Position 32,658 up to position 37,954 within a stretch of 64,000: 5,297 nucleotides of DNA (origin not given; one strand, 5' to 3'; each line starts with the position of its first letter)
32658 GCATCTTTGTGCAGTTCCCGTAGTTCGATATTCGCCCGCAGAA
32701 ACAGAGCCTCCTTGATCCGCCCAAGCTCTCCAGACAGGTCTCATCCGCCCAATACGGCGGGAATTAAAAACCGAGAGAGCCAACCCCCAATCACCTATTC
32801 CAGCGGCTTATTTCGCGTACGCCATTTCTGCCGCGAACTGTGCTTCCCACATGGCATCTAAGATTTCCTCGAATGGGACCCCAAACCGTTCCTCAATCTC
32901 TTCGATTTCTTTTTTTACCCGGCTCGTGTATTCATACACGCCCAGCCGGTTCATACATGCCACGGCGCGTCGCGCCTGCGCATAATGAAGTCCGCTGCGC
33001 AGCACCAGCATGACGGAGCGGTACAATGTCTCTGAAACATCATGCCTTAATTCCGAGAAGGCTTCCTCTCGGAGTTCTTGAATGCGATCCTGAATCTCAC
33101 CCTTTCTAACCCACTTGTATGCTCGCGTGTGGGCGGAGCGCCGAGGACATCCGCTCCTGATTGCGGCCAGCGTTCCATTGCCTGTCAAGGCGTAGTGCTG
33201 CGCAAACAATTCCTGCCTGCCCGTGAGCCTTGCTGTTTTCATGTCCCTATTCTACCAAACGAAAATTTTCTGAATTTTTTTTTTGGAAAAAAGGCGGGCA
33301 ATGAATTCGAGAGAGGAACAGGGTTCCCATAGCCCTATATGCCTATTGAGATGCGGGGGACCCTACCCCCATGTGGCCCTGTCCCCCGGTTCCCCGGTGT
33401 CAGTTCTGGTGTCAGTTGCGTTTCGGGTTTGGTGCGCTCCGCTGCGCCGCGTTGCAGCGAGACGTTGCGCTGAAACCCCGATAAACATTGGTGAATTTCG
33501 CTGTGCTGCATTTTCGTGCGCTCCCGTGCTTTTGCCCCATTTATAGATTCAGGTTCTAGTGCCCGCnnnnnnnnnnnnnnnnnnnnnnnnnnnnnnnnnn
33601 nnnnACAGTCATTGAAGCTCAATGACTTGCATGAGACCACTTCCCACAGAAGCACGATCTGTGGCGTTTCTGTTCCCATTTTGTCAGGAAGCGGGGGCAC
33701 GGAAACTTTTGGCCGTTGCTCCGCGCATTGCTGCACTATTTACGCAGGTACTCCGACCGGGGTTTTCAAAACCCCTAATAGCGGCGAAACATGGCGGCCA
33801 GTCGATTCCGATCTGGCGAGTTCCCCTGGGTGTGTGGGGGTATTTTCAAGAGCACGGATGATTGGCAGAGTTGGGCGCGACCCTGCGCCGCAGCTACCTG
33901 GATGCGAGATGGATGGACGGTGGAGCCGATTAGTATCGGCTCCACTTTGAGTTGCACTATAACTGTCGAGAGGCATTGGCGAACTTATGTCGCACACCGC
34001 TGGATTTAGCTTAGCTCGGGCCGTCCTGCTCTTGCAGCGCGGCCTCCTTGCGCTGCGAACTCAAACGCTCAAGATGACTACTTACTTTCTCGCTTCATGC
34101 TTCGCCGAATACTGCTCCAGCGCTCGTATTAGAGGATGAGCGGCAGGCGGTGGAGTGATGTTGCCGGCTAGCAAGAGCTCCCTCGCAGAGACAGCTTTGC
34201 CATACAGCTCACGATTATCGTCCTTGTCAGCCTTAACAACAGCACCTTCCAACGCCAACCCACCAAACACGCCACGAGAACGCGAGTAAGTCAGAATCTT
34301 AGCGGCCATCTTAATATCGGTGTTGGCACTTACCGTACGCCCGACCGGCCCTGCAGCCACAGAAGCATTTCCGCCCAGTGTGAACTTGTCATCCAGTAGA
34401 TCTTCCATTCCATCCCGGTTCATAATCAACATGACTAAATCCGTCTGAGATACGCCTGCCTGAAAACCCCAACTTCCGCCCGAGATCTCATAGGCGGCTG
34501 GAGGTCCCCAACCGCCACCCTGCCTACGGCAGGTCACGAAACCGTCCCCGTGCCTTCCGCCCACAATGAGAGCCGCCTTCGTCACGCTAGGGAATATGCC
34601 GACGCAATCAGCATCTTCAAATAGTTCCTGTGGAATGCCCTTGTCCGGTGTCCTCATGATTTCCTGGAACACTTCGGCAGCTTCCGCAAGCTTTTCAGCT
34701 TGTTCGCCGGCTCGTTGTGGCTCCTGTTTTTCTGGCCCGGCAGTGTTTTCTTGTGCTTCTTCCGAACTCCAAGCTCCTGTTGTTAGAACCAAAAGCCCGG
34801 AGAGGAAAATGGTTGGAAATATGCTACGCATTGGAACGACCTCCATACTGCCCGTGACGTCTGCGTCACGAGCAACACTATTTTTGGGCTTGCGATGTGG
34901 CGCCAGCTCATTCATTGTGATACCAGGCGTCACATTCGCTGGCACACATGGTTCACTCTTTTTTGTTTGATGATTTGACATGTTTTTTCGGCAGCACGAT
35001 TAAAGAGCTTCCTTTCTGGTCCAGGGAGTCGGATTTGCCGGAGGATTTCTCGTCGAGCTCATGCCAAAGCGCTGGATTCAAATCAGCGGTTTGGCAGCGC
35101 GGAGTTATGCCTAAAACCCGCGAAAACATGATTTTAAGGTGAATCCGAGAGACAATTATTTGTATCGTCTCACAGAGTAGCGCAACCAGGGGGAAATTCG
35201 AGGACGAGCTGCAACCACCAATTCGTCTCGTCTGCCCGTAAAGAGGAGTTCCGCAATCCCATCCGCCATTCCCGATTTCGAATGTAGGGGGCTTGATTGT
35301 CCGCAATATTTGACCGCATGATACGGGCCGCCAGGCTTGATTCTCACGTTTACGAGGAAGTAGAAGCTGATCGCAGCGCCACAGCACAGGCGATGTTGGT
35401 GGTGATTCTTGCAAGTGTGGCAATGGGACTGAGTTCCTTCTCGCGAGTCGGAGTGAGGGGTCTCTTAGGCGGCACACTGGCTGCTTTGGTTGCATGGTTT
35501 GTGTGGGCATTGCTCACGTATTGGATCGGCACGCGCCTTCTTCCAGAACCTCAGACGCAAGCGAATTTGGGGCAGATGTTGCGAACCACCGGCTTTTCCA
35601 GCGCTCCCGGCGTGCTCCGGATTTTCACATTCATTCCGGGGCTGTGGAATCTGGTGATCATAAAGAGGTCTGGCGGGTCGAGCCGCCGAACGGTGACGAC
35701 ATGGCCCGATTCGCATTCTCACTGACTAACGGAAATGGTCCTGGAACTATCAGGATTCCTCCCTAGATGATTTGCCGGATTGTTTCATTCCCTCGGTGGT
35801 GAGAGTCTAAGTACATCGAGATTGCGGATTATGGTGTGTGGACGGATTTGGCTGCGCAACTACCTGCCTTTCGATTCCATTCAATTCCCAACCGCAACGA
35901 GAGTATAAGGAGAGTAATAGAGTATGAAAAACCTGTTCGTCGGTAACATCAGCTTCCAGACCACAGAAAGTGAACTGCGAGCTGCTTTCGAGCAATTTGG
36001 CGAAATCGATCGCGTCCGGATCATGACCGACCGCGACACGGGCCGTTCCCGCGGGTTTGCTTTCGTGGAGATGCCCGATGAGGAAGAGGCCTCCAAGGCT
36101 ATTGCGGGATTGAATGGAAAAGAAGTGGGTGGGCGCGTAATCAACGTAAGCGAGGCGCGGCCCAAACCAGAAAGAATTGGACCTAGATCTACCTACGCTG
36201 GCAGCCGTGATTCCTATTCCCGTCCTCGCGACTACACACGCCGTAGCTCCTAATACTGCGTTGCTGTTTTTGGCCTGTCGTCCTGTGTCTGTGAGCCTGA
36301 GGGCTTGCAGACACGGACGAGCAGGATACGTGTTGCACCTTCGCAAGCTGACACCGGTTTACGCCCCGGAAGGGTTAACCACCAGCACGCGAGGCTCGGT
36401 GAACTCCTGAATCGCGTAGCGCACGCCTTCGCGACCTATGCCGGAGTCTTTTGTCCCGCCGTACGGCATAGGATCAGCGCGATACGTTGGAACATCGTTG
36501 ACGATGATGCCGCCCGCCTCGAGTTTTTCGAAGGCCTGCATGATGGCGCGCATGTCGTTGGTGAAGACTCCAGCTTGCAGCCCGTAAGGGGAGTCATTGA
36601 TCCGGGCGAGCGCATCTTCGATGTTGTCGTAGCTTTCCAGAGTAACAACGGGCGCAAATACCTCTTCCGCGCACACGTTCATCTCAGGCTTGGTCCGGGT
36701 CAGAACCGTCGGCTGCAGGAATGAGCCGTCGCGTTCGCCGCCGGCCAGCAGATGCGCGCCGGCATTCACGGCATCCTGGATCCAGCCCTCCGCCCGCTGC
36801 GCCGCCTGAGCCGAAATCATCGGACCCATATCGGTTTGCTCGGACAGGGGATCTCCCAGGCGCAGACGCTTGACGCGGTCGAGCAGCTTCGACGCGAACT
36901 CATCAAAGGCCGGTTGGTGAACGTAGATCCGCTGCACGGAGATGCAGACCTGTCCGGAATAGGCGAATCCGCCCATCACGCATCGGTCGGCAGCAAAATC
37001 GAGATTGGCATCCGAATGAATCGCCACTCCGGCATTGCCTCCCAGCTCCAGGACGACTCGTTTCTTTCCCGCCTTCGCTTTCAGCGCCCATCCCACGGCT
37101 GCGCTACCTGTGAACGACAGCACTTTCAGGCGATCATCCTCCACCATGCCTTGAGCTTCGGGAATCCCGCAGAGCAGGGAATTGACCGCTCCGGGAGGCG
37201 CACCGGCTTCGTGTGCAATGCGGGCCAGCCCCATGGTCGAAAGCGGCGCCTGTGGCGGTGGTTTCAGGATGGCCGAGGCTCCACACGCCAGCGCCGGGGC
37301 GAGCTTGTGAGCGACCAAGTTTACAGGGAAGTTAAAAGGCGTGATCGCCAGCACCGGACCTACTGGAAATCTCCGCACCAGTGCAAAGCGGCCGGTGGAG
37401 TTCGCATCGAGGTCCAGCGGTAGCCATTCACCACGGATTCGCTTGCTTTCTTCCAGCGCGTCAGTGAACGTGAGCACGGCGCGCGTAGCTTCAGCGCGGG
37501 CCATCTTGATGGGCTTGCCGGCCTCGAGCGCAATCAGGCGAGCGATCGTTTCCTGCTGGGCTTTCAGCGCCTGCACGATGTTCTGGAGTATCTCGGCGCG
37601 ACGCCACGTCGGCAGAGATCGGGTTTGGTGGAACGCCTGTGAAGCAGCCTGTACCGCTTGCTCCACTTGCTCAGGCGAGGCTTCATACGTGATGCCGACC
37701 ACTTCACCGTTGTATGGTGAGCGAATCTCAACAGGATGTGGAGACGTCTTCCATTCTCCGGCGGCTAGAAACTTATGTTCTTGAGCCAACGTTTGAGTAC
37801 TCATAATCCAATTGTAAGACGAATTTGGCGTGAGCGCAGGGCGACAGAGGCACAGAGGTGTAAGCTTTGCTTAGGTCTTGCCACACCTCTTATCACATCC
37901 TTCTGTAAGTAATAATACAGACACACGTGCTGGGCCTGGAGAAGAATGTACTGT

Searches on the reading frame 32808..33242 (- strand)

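Call 49: search_protein_families(library=pfam, proteins=[window:32808-33242:-], max_evalue=0.001)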
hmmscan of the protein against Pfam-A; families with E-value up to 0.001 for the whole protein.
window:32808-33242:- (144 aa): 1 family
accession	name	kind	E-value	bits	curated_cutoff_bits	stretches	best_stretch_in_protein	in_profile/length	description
PF03592.21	Terminase_2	-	5.4e-12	47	26.1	1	6-71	1-66/141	Terminase small subunit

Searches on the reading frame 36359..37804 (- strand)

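Call 34: search_protein_families(library=ncbifam, proteins=[window:36359-37804:-], max_evalue=1e-10)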
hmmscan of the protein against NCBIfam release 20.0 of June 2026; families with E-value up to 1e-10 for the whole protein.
window:36359-37804:- (481 aa): 40 families (the best 25 are shown)
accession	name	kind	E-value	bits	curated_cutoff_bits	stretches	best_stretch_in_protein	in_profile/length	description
NF040648.1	lactal_redase_Meth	equivalog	1e-140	469.9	650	1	13-477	2-463/463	lactaldehyde dehydrogenase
NF047626.1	SulfactDhSafD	equivalog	8.3e-120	400.9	700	1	26-476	4-454/454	sulfoacetaldehyde dehydrogenase SafD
NF040869.1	G3PDH_Arch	equivalog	5e-107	358.6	780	1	8-479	18-494/502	NADP-dependent glyceraldehyde-3-phosphate dehydrogenase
TIGR01780.1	SSADH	subfamily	1.1e-104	350.9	646.35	1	29-470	3-446/448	succinate-semialdehyde dehydrogenase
TIGR03250.1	PhnAcAld_DH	equivalog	6.3e-103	344.9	635.65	1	14-471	8-465/472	phosphonoacetaldehyde dehydrogenase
TIGR01804.1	BADH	equivalog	4.2e-99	332.1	668.6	1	21-470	11-465/467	betaine-aldehyde dehydrogenase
NF009725.0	PRK13252.1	equivalog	1.4e-96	323.9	593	1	19-476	18-479/488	betaine-aldehyde dehydrogenase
NF010000.0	PRK13473.1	subfamily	4.1e-95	319.2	615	1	15-475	8-471/475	aminobutyraldehyde dehydrogenase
TIGR02299.1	HpaE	equivalog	1.3e-93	314.2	638.35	1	16-476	7-476/488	5-carboxymethyl-2-hydroxymuconate semialdehyde dehydrogenase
NF006916.0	PRK09407.1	equivalog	3.8e-89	299.7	521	1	13-474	24-490/526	succinic semialdehyde dehydrogenase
NF008415.0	PRK11241.1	equivalog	3.7e-88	296.3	828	1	13-475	14-479/482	NADP-dependent succinate-semialdehyde dehydrogenase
NF045735.1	PaDhStyDPseudo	equivalog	1.3e-87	294.6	850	1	10-476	3-481/483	phenylacetaldehyde dehydrogenase StyD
NF006915.0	PRK09406.1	equivalog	1.6e-87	294.3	730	1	28-470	6-450/457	NADP-dependent succinic semialdehyde dehydrogenase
NF042993.1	AlphKGSA_gudD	equivalog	3.6e-86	289.8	770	1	15-473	9-477/481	alpha-ketoglutaric semialdehyde dehydrogenase GucD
NF045736.1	PaDhStyDRhodo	equivalog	2e-83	280.6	800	1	15-476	8-477/479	phenylacetaldehyde dehydrogenase StyD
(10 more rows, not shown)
